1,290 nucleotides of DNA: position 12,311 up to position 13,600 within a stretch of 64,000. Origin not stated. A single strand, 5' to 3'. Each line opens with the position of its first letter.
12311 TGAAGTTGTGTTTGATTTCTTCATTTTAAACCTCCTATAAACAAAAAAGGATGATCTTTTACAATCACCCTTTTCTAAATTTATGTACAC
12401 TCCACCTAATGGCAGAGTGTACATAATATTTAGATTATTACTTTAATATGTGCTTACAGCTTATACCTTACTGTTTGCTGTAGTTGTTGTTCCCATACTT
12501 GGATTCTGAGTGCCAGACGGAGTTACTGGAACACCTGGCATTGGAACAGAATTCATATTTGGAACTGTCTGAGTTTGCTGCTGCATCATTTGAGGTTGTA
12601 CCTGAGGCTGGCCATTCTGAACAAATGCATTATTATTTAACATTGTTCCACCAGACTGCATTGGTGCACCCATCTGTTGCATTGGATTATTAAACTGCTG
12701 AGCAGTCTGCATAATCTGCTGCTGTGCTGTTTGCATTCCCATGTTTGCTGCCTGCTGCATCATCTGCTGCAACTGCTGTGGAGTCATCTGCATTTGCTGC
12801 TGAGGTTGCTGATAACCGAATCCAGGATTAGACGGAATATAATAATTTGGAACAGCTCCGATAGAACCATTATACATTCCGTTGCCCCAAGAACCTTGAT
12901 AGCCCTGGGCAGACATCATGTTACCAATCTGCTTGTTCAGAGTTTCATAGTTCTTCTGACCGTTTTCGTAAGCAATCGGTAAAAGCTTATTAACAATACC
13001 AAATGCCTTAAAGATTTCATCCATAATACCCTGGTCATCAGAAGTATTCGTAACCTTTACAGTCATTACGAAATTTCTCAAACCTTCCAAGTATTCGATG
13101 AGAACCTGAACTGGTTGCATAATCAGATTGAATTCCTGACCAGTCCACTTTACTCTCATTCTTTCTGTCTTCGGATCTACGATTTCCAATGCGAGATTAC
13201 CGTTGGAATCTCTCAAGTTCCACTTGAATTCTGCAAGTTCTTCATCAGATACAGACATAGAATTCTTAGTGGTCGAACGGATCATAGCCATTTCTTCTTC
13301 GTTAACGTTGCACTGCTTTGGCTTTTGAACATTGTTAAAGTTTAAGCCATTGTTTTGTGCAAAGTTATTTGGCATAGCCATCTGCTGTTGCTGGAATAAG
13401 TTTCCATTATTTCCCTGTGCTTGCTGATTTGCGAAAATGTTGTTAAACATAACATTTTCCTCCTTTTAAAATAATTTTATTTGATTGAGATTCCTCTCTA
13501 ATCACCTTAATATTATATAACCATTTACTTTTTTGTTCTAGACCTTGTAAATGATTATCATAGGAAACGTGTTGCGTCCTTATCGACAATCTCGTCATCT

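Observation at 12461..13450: Prion-like Q/N/M-rich protein in the replication module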

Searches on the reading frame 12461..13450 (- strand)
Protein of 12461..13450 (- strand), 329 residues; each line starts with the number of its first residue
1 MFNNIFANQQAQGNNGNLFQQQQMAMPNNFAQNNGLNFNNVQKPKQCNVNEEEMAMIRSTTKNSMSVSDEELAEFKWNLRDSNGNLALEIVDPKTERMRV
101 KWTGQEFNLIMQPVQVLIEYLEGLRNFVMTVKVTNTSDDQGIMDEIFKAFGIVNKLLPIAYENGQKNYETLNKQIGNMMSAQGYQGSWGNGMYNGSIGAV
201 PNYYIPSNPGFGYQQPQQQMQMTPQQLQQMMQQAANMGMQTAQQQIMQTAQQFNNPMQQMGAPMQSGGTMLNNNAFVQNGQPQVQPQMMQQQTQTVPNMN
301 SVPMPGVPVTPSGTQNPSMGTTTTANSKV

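Call 3: search_protein_families(library=phrogs, proteins=[window:12461-13450:-], max_evalue=0.01)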
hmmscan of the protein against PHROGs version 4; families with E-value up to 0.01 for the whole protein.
window:12461-13450:- (329 aa): 0 families

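Call 4: search_protein_families(library=pfam, proteins=[window:12461-13450:-], max_evalue=0.1)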
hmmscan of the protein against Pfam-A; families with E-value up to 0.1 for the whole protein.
window:12461-13450:- (329 aa): 1 family
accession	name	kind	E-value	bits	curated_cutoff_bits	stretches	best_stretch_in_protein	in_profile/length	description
PF00464.25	SHMT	-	0.033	13.2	27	1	231-315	290-376/399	Serine hydroxymethyltransferase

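Call 5: search_dna_similar(query=window:12461-13450:-, collection=phages, mode=protein, max_evalue=0.001, max_rows=30)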
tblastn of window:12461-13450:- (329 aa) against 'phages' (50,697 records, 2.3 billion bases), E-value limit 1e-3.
No match.

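Call 12: find_encoding_contigs(protein=window:12461-13450:-, flank=3000, max_places=5)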
Protein window:12461-13450:- (329 aa): 21 contigs read that carry it; 5 places shown.
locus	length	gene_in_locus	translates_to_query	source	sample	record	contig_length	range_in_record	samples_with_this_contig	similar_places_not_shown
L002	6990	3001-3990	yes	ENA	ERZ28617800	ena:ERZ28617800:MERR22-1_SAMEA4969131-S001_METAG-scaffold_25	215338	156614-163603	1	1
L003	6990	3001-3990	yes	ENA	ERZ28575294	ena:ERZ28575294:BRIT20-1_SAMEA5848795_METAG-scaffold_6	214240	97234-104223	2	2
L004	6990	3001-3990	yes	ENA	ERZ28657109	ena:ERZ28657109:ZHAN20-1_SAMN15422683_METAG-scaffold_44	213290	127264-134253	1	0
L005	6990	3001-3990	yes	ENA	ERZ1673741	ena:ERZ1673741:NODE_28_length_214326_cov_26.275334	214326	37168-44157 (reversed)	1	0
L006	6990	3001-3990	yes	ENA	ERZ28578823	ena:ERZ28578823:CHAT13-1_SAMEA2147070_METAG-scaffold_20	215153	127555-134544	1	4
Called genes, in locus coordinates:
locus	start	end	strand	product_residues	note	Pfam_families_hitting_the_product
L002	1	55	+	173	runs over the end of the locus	-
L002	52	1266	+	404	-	PF05970:PIF1 (weak), PF13086:AAA_11 (faint), PF13604:AAA_30, PF13245:AAA_19, PF01443:Viral_helicase1 (faint)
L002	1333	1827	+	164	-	-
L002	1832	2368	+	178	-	-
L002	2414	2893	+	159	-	-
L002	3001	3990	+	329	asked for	-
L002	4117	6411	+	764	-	PF02518:HATPase_c, PF13589:HATPase_c_3 (faint), PF00204:DNA_gyraseB, PF01751:Toprim, PF00986:DNA_gyraseB_C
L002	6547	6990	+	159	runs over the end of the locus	-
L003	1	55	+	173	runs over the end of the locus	-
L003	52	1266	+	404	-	PF05970:PIF1 (weak), PF13086:AAA_11 (faint), PF13604:AAA_30, PF13245:AAA_19, PF01443:Viral_helicase1 (faint)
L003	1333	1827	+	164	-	-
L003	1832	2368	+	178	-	-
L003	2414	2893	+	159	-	-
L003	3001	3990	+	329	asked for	-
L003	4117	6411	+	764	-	PF02518:HATPase_c, PF13589:HATPase_c_3 (faint), PF00204:DNA_gyraseB, PF01751:Toprim, PF00986:DNA_gyraseB_C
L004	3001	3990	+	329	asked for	-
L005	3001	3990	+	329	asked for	-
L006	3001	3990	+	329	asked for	-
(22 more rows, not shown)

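Call 29: search_solved_structures(query=A3, max_evalue=10)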
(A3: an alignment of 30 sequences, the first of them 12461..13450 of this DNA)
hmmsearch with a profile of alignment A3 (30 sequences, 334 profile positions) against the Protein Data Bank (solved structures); distinct sequences matched with E-value up to 10: 4.
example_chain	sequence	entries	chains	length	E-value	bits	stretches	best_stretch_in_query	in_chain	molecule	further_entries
4rwr_A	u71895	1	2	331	0.96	12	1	103-222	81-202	Stage II sporulation protein D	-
9w9i_A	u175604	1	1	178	1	11.9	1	140-187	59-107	Kinesin-like protein KIF3A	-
9w9h_A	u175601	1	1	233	1.7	11.2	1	141-187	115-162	Kinesin-like protein KIF3A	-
4zcj_B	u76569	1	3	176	7.4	9.1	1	77-134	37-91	Hemagglutinin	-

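Call 30: search_protein_families(library=phrogs, alignment_id=A3, max_evalue=0.01)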
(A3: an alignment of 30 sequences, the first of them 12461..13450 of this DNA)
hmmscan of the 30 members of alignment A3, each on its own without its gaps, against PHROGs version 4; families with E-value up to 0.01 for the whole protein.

A. member 1, window:12461-13450:- (329 aa): 0 families

B. families by the number of members that match (of 30 scanned): 0 families

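Call 38: predict_structure(alignment_id=A3)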
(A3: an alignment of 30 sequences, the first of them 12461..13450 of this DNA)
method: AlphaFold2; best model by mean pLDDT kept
length: 329 residues; sequences in the alignment: 30
mean_pLDDT: 62.6   pTM: 0.41
mean pLDDT of the five models: 62.6, 60.7, 59.4, 59.2, 58.5
residues with pLDDT >= 90: 63; 70-90: 58; 50-70: 70; < 50: 138
segments of 3 or more residues with pLDDT < 50: 1-24, 182-222, 237-239, 252-262, 264-285, 288-291, 298-302, 313-316, 318-329
pLDDT, mean of each block of 10 residues (from residue 1): 45 40 46 53 67 67 70 88 88 92 92 95 96 88 90 95 90 72 46 44 42 37 55 52 53 44 41 42 47 46 50 46 40
secondary structure, 60 per line:
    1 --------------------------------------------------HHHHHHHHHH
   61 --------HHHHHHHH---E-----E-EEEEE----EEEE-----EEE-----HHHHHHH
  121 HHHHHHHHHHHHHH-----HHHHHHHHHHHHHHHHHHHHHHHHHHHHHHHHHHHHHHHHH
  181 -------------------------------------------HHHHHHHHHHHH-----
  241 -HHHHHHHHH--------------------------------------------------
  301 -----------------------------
elements in order: H51-60 H69-76 E88-92 E97-100 E106-108 H114-134 H140-180 H224-235 H242-250

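Call 45: fold_search(model_id=the predicted structure, library=viral)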
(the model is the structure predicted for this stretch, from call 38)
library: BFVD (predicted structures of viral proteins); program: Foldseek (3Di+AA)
matches with E <= 10: 143; with E <= 0.001: 2
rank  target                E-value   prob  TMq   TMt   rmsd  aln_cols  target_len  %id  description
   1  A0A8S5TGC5            7.0e-08  1.00  0.31  0.36  34.5       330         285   20  Rad50 zinc hook motif [Myoviridae sp. ctIty1]
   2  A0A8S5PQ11            2.3e-07  1.00  0.34  0.38  24.2       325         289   15  Zinc-finger double domain protein [Myoviridae sp. ctwwN25]
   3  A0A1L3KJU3            1.4e-01  0.14  0.10  0.05  31.1       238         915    9  (no name in the UniProt tables at hand)
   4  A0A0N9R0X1            2.4e-01  0.25  0.16  0.10  28.7       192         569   14  Uncharacterized protein [Chrysochromulina ericina virus CeV-01B]
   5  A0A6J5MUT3            2.4e-01  0.09  0.11  0.08  31.7       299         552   15  Uncharacterized protein [uncultured Caudovirales phage]
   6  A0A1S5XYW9            2.6e-01  0.33  0.14  0.26  16.8       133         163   14  (no name in the UniProt tables at hand)
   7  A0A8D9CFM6            2.8e-01  0.30  0.11  0.30   9.5        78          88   12  Uncharacterized protein [uncultured marine phage]
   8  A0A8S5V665            2.9e-01  0.97  0.07  0.28   2.2        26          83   23  RimK-related lysine biosynthesis protein, Probable-dependent amine/thiol ligase family Amino-group [Myoviridae sp. ct4uh47]
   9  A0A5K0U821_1          3.6e-01  0.07  0.11  0.04  37.9       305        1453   12  NCLDV major capsid protein [Yasminevirus sp. GU-2018]
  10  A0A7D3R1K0            4.9e-01  0.20  0.15  0.24  15.5       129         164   20  Uncharacterized protein [Fadolivirus FV1/VV64]
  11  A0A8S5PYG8            5.6e-01  0.33  0.14  0.40  13.7       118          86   16  Uncharacterized protein [Myoviridae sp. ctgsk7]
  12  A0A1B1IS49            6.0e-01  0.08  0.10  0.17  26.1       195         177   12  (no name in the UniProt tables at hand)
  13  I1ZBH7                6.0e-01  0.05  0.10  0.12  30.7       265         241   14  (no name in the UniProt tables at hand)
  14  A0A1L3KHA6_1          6.0e-01  0.04  0.10  0.03  35.6       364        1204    9  (no name in the UniProt tables at hand)
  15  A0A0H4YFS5            6.9e-01  0.09  0.12  0.13  29.0       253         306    9  Uncharacterized protein [Salmon gill poxvirus]
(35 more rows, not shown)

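Call 75: search_protein_families(library=ncbifam, proteins=[window:12461-13450:-], max_evalue=0.01)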
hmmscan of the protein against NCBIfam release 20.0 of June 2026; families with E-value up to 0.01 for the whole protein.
window:12461-13450:- (329 aa): 0 families

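Call 87: list_cluster_members(proteins=[window:12461-13450:-, P0012, P0042, P0038])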
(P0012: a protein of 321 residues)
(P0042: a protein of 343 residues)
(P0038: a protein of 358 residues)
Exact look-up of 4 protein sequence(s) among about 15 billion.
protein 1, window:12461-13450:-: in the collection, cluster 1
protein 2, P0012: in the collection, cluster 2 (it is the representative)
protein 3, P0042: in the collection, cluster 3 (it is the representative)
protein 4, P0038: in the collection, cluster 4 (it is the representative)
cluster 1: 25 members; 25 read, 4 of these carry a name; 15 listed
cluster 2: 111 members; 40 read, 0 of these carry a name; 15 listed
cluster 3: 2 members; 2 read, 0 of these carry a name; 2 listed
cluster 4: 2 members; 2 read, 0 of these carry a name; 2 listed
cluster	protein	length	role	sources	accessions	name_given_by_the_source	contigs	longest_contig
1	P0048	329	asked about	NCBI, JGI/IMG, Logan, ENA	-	hypothetical protein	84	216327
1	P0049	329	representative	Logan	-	-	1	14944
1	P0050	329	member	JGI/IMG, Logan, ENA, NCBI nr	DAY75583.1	hypothetical protein | MAG TPA: hypothetical protein [Caudoviricetes sp.]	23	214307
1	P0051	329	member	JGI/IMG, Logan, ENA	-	hypothetical protein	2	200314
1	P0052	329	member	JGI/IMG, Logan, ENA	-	hypothetical protein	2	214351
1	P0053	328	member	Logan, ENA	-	-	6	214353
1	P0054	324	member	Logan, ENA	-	-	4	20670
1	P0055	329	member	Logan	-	-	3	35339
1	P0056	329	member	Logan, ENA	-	-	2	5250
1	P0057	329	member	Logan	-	-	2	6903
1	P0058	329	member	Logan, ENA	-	-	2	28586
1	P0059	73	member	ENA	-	-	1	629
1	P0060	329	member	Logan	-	-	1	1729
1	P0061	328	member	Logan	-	-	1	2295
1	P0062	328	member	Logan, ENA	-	-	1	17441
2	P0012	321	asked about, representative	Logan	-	-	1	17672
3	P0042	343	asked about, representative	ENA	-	-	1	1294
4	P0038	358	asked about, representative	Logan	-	-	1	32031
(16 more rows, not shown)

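Call 90: search_protein_families(library=pfam, alignment_id=A3, max_evalue=0.05)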
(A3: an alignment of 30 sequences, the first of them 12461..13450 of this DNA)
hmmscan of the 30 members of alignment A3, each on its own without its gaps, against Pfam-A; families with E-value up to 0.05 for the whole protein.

A. member 1, window:12461-13450:- (329 aa): 1 family
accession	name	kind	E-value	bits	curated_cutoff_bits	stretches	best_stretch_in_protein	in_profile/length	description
PF00464.25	SHMT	-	0.033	13.2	27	0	231-315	290-376/399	Serine hydroxymethyltransferase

B. families by the number of members that match (of 30 scanned): 7 families
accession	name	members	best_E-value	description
PF18075.7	FtsX_ECD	1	0.001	FtsX extracellular domain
PF13315.11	DUF4085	1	0.0036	Protein of unknown function (DUF4085)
PF04200.17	Lipoprotein_17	1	0.0045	Lipoprotein associated domain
PF00464.25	SHMT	1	0.033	Serine hydroxymethyltransferase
PF17450.8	Melibiase_2_C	1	0.035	Alpha galactosidase A C-terminal beta sandwich domain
PF00309.25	Sigma54_AID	1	0.044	Sigma-54 factor, Activator interacting domain (AID)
PF06377.16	Adipokin_hormo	1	0.047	Adipokinetic hormone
